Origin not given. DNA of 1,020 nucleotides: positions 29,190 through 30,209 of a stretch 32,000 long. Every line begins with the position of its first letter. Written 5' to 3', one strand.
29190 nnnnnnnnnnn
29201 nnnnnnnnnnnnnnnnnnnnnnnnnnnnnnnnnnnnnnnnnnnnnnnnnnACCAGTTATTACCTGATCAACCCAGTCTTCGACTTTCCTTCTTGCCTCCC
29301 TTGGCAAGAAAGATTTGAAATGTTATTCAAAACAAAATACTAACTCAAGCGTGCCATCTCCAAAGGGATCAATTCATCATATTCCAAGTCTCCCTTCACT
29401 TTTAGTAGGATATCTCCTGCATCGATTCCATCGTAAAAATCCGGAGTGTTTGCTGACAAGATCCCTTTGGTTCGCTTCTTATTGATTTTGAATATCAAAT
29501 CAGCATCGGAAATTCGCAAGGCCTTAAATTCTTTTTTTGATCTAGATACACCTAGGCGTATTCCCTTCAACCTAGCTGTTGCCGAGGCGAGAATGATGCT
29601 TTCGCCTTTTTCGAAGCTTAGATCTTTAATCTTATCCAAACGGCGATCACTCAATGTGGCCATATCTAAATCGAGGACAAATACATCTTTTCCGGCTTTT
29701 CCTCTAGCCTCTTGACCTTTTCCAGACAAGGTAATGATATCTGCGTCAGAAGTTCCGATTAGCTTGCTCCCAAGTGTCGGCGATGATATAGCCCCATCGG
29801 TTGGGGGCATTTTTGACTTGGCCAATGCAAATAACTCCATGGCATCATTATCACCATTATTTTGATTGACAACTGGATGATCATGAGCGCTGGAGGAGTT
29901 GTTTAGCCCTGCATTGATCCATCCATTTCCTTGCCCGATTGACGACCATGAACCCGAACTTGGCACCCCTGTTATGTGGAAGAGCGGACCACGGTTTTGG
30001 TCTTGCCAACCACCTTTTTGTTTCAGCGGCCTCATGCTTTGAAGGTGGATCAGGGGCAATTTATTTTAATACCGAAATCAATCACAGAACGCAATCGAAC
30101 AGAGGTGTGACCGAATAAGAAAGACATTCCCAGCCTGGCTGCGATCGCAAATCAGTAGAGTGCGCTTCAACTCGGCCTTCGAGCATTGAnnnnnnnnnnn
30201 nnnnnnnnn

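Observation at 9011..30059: Candidate uncharacterised neighbourhood: extracellular oxidation plus small-enzyme clean-up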

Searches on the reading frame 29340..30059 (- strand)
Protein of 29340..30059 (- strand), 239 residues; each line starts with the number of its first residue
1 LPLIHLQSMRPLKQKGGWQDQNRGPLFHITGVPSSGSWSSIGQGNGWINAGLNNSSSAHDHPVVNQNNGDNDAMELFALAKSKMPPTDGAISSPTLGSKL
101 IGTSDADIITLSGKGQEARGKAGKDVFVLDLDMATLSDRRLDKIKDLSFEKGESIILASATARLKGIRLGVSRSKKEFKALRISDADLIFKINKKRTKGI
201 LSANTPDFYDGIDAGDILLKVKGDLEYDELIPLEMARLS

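Call 6: search_protein_families(library=pfam, proteins=[window:29340-30059:-], max_evalue=0.01)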
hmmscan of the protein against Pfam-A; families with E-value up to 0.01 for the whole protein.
window:29340-30059:- (239 aa): 0 families
